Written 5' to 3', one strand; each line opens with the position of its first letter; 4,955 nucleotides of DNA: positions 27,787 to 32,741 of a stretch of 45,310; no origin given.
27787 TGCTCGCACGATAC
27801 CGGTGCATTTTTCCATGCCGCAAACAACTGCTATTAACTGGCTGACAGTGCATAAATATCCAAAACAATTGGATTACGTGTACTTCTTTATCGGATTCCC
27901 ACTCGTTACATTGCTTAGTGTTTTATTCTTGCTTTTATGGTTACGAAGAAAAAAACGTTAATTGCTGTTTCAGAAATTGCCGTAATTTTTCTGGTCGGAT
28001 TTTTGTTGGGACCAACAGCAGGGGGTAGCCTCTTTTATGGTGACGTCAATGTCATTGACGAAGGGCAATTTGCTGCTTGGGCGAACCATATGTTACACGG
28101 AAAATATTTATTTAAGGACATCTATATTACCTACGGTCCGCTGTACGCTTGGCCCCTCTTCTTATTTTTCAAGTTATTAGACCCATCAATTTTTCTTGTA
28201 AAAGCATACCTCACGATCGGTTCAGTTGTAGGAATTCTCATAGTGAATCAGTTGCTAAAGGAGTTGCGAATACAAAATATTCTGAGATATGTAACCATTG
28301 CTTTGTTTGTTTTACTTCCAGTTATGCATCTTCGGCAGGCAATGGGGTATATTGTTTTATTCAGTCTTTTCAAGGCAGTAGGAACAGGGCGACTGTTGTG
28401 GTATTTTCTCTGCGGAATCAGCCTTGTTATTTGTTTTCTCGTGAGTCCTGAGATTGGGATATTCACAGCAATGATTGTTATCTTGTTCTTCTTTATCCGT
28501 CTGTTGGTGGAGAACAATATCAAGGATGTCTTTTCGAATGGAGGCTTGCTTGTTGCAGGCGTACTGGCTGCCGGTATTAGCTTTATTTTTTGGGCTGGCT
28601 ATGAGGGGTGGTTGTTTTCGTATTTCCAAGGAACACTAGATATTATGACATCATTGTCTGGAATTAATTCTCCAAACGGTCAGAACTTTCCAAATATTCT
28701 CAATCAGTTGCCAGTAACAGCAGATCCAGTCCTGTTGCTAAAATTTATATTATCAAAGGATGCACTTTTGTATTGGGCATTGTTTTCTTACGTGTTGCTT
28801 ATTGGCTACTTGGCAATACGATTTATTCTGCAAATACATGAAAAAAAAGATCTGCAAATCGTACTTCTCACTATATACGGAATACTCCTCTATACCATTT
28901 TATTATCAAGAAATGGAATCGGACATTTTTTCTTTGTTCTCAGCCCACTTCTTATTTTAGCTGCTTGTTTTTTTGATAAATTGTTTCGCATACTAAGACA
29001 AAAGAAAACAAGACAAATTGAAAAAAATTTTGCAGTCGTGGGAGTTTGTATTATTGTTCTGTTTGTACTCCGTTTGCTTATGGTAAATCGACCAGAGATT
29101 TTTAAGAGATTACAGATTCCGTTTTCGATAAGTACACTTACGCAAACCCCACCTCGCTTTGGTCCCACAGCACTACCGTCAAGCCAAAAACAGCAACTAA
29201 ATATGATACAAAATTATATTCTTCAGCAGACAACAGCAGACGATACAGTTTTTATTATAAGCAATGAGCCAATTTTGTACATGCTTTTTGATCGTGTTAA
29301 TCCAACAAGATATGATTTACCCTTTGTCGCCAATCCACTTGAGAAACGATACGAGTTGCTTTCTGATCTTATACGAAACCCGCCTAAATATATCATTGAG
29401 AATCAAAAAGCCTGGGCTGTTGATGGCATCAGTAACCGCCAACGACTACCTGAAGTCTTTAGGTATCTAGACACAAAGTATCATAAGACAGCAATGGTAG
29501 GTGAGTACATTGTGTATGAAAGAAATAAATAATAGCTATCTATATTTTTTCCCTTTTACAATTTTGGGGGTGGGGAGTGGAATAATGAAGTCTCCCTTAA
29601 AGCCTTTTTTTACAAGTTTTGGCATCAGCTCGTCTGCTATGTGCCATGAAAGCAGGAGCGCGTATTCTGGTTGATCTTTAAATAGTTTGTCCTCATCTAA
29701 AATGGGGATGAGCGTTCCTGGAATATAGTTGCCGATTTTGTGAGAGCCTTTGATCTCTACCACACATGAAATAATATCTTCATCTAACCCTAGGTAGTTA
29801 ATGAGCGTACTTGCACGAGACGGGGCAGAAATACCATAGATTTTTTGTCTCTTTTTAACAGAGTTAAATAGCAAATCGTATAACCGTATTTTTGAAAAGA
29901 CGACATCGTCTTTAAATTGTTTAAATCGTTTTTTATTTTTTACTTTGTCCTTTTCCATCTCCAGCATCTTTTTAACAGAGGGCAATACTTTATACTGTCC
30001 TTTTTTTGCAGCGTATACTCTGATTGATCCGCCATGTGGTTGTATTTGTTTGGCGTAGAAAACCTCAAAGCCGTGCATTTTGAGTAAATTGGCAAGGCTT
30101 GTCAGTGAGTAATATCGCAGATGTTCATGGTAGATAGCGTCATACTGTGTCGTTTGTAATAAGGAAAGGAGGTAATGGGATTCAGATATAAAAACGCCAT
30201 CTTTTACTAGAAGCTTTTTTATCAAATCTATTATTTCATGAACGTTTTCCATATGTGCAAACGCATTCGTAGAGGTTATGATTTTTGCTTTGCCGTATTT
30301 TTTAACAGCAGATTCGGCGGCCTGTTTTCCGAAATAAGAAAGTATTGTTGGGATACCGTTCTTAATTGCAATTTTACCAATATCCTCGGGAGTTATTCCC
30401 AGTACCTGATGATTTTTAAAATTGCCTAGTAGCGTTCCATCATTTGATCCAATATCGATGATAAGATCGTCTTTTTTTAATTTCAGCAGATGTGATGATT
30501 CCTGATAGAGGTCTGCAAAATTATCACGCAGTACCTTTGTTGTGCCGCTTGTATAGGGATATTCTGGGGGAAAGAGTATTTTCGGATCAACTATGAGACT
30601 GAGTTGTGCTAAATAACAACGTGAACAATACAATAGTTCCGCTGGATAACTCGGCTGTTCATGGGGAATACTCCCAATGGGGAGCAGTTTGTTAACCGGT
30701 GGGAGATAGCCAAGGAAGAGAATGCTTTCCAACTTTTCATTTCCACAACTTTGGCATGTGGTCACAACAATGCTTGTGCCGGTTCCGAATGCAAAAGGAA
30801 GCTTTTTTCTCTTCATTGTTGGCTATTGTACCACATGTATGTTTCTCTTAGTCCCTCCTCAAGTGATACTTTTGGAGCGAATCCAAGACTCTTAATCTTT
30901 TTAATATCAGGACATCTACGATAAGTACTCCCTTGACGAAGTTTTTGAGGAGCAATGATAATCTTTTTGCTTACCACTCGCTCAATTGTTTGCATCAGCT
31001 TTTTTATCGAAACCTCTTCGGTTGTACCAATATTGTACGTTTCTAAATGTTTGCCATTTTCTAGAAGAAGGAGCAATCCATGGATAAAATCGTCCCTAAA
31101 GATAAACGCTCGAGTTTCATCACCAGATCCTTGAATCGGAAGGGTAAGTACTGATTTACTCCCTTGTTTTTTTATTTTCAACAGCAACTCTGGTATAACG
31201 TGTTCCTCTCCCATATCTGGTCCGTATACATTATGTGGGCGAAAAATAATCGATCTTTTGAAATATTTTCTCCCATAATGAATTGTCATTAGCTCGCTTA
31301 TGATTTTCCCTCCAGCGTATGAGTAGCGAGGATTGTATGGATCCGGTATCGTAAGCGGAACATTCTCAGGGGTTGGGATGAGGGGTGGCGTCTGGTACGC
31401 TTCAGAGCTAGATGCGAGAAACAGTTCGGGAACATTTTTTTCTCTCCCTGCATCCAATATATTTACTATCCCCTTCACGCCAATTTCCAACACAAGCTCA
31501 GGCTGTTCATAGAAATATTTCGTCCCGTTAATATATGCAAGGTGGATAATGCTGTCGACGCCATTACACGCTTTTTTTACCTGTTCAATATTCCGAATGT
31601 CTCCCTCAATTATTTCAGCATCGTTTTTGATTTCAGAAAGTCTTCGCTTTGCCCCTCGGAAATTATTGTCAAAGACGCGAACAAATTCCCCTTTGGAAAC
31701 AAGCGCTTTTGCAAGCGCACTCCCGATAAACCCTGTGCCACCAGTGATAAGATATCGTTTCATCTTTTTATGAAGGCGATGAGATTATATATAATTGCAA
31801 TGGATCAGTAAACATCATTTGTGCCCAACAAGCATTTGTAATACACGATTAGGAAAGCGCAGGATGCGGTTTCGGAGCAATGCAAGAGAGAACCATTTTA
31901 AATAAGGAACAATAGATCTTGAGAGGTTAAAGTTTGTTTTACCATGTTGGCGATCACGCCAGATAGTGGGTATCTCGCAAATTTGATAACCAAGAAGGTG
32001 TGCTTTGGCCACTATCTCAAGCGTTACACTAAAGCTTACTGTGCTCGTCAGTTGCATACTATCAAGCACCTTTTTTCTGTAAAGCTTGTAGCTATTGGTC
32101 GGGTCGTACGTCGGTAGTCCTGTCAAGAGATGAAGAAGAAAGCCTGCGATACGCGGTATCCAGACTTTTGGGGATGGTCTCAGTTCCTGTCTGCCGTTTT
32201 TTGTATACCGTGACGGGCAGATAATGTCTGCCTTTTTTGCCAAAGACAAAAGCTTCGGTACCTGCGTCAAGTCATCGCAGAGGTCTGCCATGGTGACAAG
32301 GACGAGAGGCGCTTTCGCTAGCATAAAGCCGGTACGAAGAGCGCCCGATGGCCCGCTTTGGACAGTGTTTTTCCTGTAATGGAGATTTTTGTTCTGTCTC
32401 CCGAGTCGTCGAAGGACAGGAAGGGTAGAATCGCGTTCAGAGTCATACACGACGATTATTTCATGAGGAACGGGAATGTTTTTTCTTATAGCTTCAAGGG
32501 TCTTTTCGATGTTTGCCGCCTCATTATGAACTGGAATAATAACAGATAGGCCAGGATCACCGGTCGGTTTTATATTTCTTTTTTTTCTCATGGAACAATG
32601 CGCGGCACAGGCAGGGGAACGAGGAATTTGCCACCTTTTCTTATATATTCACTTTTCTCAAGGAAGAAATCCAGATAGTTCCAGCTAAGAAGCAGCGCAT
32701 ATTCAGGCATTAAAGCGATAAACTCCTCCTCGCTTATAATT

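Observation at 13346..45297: Supercluster of about 16 glycosyltransferase-like genes with seven polytopic GT-C/YfhO/DUF2723-type proteins: a multi-branch polyprenyl-phosphate-sugar surface glycosylation system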

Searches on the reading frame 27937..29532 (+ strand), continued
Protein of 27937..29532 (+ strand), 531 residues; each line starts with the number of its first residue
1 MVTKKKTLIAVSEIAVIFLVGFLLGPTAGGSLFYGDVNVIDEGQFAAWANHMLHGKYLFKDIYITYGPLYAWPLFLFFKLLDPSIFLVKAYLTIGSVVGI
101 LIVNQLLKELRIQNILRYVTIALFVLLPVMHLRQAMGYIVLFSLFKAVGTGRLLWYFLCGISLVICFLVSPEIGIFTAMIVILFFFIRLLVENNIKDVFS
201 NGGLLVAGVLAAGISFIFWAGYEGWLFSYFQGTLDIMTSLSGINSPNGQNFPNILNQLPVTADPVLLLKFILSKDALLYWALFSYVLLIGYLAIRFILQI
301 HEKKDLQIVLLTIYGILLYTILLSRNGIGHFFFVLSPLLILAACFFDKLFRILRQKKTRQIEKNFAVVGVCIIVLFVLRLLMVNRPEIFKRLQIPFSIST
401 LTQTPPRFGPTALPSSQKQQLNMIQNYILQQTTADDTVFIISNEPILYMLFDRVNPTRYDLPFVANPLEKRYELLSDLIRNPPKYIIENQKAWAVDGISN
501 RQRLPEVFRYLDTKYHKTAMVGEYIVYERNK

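Call 77: search_solved_structures(query=L018:17074-17880:-, max_evalue=0.00001)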
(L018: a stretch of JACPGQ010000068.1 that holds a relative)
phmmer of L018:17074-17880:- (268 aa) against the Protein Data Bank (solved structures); distinct sequences matched with E-value up to 0.00001: 71 (the best 60 are shown).
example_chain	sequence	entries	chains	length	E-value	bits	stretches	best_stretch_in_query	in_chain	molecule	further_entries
5vyt_A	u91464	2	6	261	1.6e-32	115.8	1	89-254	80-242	Gdp-mannose 4,6-dehydratase / gdp-4-amino-4,6-dideoxy-d-mannose formyltransferase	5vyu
5vys_A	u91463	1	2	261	1.9e-32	115.6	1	88-254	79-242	Gdp-mannose 4,6-dehydratase / gdp-4-amino-4,6-dideoxy-d-mannose formyltransferase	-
5vyr_A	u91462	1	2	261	2.2e-32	115.3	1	89-254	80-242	Gdp-mannose 4,6-dehydratase / gdp-4-amino-4,6-dideoxy-d-mannose formyltransferase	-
4iqf_A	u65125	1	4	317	2.2e-31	112.1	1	17-249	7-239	Methionyl-tRNA formyltransferase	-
6pih_A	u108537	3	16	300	7.2e-31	110.4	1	25-258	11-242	Bifunctional polymyxin resistance protein ArnA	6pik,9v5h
5j63_A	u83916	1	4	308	7.3e-31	110.4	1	24-258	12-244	Bifunctional polymyxin resistance protein ArnA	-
1yrw_A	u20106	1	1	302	7.3e-31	110.4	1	25-258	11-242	protein ArnA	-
2bln_A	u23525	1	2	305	7.5e-31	110.3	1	25-258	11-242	PROTEIN YFBG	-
8gjh_A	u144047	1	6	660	8e-31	110.2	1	22-258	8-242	Bifunctional polymyxin resistance protein ArnA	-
1z7e_A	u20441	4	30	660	5.2e-30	107.6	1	25-258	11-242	protein ArnA | Bifunctional polymyxin resistance protein ArnA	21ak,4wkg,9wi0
5uin_A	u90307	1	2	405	1.6e-26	96.1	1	18-248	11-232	Formyltransferase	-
5uij_A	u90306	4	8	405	1.6e-26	96.1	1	18-248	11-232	Formyltransferase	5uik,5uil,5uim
3tqq_A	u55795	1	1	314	6.3e-26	94.2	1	17-245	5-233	Methionyl-tRNA formyltransferase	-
1fmt_A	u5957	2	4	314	8.5e-26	93.8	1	56-246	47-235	METHIONYL-TRNA FMET FORMYLTRANSFERASE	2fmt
3r8x_A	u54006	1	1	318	1.2e-25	93.3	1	60-254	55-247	Methionyl-tRNA formyltransferase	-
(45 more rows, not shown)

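Call 78: search_solved_structures(query=L018:15974-17077:-, max_evalue=1e-20)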
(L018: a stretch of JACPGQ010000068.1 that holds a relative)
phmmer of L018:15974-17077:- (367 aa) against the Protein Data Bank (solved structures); distinct sequences matched with E-value up to 1e-20: 55.
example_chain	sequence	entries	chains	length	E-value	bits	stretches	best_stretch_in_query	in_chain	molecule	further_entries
3bn1_A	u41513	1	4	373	1.1e-61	212.1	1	28-355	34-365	Perosamine synthetase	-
3dr7_A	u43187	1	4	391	1.3e-61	211.9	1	27-355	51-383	Putative perosamine synthetase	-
3dr4_A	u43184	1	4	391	8.7e-61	209.2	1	27-355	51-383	Putative perosamine synthetase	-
7b0m_AAA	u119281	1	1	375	1.2e-58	202.2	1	9-346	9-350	Sugar aminotransferase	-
7b0d_A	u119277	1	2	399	1.4e-55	192.1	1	19-361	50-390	Glutamine--scyllo-inositol transaminase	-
8vr3_A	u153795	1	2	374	3.9e-55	190.6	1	8-305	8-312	DegT/DnrJ/EryC1/StrS aminotransferase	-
8vr5_A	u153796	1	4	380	4.4e-55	190.4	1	8-305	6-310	DegT/DnrJ/EryC1/StrS aminotransferase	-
3frk_A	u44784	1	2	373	5.2e-54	186.9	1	35-356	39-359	QdtB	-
9bgp_A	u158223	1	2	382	2.8e-53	184.5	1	8-355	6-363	aminotransferase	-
5k8b_A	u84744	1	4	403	1e-52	182.6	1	33-312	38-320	8-amino-3,8-dideoxy-alpha-D-manno-octulosonate transaminase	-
9bgr_A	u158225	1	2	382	1.9e-52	181.7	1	8-355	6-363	aminotransferase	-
4lc3_A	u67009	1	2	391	2.2e-47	165.1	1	4-354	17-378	Putative UDP-4-amino-4-deoxy-l-arabinose--oxoglutarate aminotransferase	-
8sng_A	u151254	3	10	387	9.6e-46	159.7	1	4-354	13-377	UDP-4-amino-4-deoxy-L-arabinose--oxoglutarate aminotransferase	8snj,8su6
1mdo_A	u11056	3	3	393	4.9e-45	157.4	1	4-329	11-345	ArnB aminotransferase | UDP-4-amino-4-deoxy-L-arabinose--oxoglutarate aminotransferase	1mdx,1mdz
7n63_A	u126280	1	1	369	2.5e-44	155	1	13-362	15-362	Putative aminotransferase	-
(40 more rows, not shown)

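Call 83: find_encoding_contigs(protein=P0001, flank=10000, max_places=1)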
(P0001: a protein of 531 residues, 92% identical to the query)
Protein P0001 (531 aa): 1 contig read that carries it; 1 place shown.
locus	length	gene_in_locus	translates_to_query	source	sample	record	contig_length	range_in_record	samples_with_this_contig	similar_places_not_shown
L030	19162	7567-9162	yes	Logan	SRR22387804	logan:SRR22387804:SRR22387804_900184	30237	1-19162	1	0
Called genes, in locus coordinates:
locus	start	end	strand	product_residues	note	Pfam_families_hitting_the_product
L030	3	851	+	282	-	?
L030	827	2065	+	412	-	PF01943:Polysacc_synt, PF13440:Polysacc_synt_3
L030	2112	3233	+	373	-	PF13439:Glyco_transf_4, PF13692:Glyco_trans_1_4, PF13524:Glyco_trans_1_2, PF00534:Glycos_transf_1, PF20706:GT4-conflict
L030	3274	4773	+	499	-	PF13231:PMT_2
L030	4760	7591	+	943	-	PF09586:YfhO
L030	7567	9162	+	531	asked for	-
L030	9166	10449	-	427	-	PF08421:Methyltransf_13, PF13489:Methyltransf_23, PF08484:Methyltransf_14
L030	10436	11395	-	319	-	PF00106:adh_short (weak), PF01073:3Beta_HSD, PF01370:Epimerase, PF02719:Polysacc_synt_2 (weak), PF04321:RmlD_sub_bind (weak), PF05368:NmrA (weak), PF13460:NAD_binding_10, PF16363:GDP_Man_Dehyd, +2 more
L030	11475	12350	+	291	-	PF01370:Epimerase, PF04321:RmlD_sub_bind, PF16363:GDP_Man_Dehyd (weak)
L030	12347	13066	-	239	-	PF00535:Glycos_transf_2, PF10111:Glyco_tranf_2_2 (weak), PF13506:Glyco_transf_21 (weak), PF13641:Glyco_tranf_2_3 (weak)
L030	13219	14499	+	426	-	PF02558:ApbA (faint), PF03446:NAD_binding_2 (weak), PF03721:UDPG_MGDP_dh_N, PF00984:UDPG_MGDP_dh, PF03720:UDPG_MGDP_dh_C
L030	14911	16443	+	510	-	-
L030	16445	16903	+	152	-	-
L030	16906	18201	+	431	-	-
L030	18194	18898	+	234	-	PF13489:Methyltransf_23, PF08241:Methyltransf_11, PF08242:Methyltransf_12, PF13649:Methyltransf_25, PF13847:Methyltransf_31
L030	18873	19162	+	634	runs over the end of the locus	PF13231:PMT_2 (weak)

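Call 97: search_protein_representatives(alignment_id=A1)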
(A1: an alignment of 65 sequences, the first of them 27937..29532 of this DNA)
Query: 65 sequences, 529 profile positions. Proteins with E-value up to 0.001 (for the whole library): 6547; up to 1e-10: 2070; up to 1e-30: 329. The best 150 are listed.
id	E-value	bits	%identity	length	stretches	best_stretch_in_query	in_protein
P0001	8.4e-210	714.3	-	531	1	3-528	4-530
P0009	2.0e-201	686.7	-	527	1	2-528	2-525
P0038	2.5e-201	686.4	-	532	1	1-528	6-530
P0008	3.3e-201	686.0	-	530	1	3-528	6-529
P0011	5.6e-195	665.4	-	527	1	1-527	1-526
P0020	8.1e-194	661.6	-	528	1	4-529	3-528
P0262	4.9e-193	659.0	-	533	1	1-528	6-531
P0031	8.1e-193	658.3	-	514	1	1-528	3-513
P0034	2.7e-191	653.3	-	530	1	3-528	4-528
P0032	1.0e-190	651.4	-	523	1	1-528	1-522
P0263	2.1e-189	647.0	-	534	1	1-528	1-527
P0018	2.1e-188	643.7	-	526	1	6-528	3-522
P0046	1.5e-186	637.6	-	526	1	4-528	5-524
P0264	2.9e-184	630.1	-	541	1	1-528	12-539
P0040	2.1e-182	623.9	-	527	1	1-528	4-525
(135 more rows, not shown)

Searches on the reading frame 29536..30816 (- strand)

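Call 5: search_protein_families(library=pfam, proteins=[window:29536-30816:-], max_evalue=0.01)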
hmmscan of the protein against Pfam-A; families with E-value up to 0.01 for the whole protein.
window:29536-30816:- (426 aa): 3 families
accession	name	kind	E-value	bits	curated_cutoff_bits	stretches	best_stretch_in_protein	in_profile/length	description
PF08484.17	Methyltransf_14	-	8.7e-37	126.8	23.5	1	261-415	3-160/160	C-methyltransferase C-terminal domain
PF13489.12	Methyltransf_23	-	4.1e-15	56.3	27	1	111-252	18-161/164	Methyltransferase domain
PF08421.16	Methyltransf_13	-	3.9e-14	53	31.3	1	21-82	1-62/62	Putative zinc binding domain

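Call 39: search_protein_families(library=ncbifam, proteins=[window:29536-30816:-], max_evalue=0.00001)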
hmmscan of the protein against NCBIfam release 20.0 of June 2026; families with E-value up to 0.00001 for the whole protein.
window:29536-30816:- (426 aa): 0 families

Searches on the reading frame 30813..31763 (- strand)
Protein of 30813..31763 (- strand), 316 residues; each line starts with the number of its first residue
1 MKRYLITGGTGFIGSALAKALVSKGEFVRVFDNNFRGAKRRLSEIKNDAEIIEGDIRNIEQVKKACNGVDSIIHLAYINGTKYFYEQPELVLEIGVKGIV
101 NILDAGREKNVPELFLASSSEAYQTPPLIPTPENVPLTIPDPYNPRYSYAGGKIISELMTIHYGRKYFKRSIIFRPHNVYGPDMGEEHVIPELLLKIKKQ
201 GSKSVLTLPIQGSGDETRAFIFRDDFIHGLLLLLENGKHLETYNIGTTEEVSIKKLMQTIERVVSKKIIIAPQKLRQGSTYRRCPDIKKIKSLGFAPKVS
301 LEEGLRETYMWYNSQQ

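Call 5: search_protein_families(library=pfam, proteins=[window:30813-31763:-], max_evalue=0.01)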
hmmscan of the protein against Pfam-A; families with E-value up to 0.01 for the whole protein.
window:30813-31763:- (316 aa): 11 families
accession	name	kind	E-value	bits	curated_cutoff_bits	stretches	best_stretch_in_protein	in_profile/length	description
PF01370.27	Epimerase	-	6.5e-44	150.6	20.9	1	5-246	2-240/240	NAD dependent epimerase/dehydratase family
PF16363.11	GDP_Man_Dehyd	-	5.4e-43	148.1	27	1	5-308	1-332/332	GDP-mannose 4,6 dehydratase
PF01073.25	3Beta_HSD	-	1.4e-20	73.9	22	1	5-185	1-187/280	3-beta hydroxysteroid dehydrogenase/isomerase family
PF13460.12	NAD_binding_10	-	8e-10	39.3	27.2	1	8-125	1-104/184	NAD(P)H-binding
PF00106.31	adh_short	-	1.7e-07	31.4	26.6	1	4-70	3-72/195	short chain dehydrogenase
PF02719.21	Polysacc_synt_2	-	4.8e-07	29.7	20.2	1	5-122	2-131/293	Polysaccharide biosynthesis protein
PF07993.18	NAD_binding_4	-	9.8e-06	25.3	20.1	1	6-181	1-209/258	Male sterility protein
PF05368.20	NmrA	-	9.9e-06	25.8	27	1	3-77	4-78/298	NmrA-like family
PF08659.16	KR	-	3.2e-05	24.4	22.6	1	4-120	3-137/180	KR domain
PF04321.23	RmlD_sub_bind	-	6.4e-05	22.6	27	1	4-182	3-154/287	RmlD substrate binding domain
PF03435.24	Sacchrp_dh_NADP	-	0.0013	19.5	25.1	1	6-77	3-77/129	Saccharopine dehydrogenase NADP binding domain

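Call 39: search_protein_families(library=ncbifam, proteins=[window:30813-31763:-], max_evalue=0.00001)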
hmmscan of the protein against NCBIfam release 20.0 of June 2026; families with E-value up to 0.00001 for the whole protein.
window:30813-31763:- (316 aa): 26 families (the best 25 are shown)
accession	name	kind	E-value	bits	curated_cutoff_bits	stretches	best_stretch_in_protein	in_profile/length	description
TIGR04180.1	EDH_00030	hypoth_equivalog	7.3e-42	143.4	475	1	5-292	2-288/297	NAD-dependent 4,6-dehydratase LegB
TIGR01181.1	dTDP_gluc_dehyt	equivalog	8.6e-41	140.1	365.1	1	3-315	1-314/321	dTDP-glucose 4,6-dehydratase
TIGR01179.1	galE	equivalog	5e-29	101.2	262.3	1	5-314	3-327/332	UDP-glucose 4-epimerase GalE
NF047922.1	GDPFucSynFcl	equivalog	8.2e-29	101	500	1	2-315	3-304/308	GDP-L-fucose synthase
NF011728.1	PRK15181.1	equivalog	9.5e-23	80.7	760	1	2-313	16-338/348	Vi polysaccharide biosynthesis UDP-N-acetylglucosaminuronic acid C-4 epimerase TviC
TIGR02197.1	heptose_epim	equivalog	5.3e-21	75.1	274.6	1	5-314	2-315/316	ADP-glyceromanno-heptose 6-epimerase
NF007490.0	PRK10084.1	subfamily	3.3e-20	72.4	649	1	4-314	3-336/361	dTDP-glucose 4,6-dehydratase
TIGR03466.1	HpnA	hypoth_equivalog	2.3e-19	69.5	367.65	1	4-120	3-114/327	hopanoid-associated sugar epimerase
NF007582.0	PRK10217.1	equivalog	2.5e-19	69.6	698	1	1-314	1-333/355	dTDP-glucose 4,6-dehydratase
NF008872.0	PRK11908.1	equivalog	8.6e-18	64.5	294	1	1-314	1-337/349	bifunctional UDP-4-keto-pentose/UDP-xylose synthase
NF042422.1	oxyalk_red_OleD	equivalog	1.7e-16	60.5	580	1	4-198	3-185/329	2-alkyl-3-oxoalkanoate reductase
NF042423.1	oxyalk_red_Shew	equivalog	7.3e-16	58.1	580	1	2-199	9-192/331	2-alkyl-3-oxoalkanoate reductase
NF007956.0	PRK10675.1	subfamily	2.4e-14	53.2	394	1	3-312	2-329/338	UDP-glucose 4-epimerase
NF052578.1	StrlDmthSdmBMthl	equivalog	5.5e-14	52.6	600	1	5-271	4-255/328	sterol demethylase protein SdmB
NF043036.1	ErythonDh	equivalog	7.1e-14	51.7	325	1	4-171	3-171/321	D-erythronate dehydrogenase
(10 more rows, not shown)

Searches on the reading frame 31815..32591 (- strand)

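Call 6: search_protein_families(library=pfam, proteins=[window:31815-32591:-], max_evalue=0.01)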
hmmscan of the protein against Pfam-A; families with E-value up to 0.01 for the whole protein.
window:31815-32591:- (258 aa): 2 families
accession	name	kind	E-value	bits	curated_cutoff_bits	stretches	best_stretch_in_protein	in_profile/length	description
PF00535.33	Glycos_transf_2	-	9.2e-25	87.9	23.3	1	16-177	1-165/168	Glycosyl transferase family 2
PF13641.12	Glyco_tranf_2_3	-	1.9e-05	25.3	27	1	13-103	1-96/230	Glycosyltransferase like family 2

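Call 15: search_protein_families(library=ncbifam, proteins=[window:31815-32591:-], max_evalue=0.0001)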
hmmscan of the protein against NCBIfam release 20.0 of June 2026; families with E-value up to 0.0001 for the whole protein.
window:31815-32591:- (258 aa): 13 families
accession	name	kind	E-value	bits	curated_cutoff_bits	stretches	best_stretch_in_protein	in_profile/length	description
NF047588.1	GlcsyltransPgfSStrep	equivalog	1.5e-10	40.8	500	1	15-227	3-211/308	glycosyltransferase PgfS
TIGR03937.1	PgaC_IcaA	equivalog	1.2e-09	37.7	422.3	1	4-103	36-135/407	poly-beta-1,6-N-acetyl-D-glucosamine synthase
NF041391.1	DPhHxTase_Halo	equivalog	4.1e-09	35.7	375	1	22-220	4-191/213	dolichyl-phosphate hexose transferase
NF007986.1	PRK10714.1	equivalog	9.7e-09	34.7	529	1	15-227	8-216/316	undecaprenyl-phosphate 4-deoxy-4-formamido-L-arabinose transferase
TIGR04283.1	glyco_like_mftF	equivalog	1e-08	35.1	182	1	15-103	1-82/221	TIGR04283 family arsenosugar biosynthesis glycosyltransferase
NF058614.1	PPMAGASynPpgS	equivalog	5.8e-07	29.2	370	1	17-208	4-193/226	polyprenyl-phospho-N-acetylgalactosaminyl synthase PpgS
NF041875.1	EPS_EpsD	equivalog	9.8e-07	28.5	370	1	15-115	1-97/325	exopolysaccharide biosynthesis glycosyltransferase EpsD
NF050050.1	ProtGlycPglI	equivalog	2.5e-06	27.1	500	1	13-99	2-89/306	GalNAc(5)-diNAcBac-PP-undecaprenol beta-1,3-glucosyltransferase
NF007482.0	PRK10073.1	equivalog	4.4e-06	25.9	423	1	13-123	6-115/334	glycosyltransferase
NF047683.1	TeichurnBiosyTuaG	equivalog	5.3e-06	26.3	400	1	13-115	6-108/252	teichuronic acid biosynthesis protein TuaG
TIGR03469.1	HpnB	hypoth_equivalog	3.2e-05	23.1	379.25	1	9-124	40-166/386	hopene-associated glycosyltransferase HpnB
TIGR04182.1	glyco_TIGR04182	equivalog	3.7e-05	23.2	325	1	16-222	3-202/293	S-layer glycoprotein N-glycosyltransferase AglJ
TIGR03965.1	mycofact_glyco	equivalog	7.4e-05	21.8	280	1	12-100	73-161/467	mycofactocin biosynthesis glycosyltransferase MftF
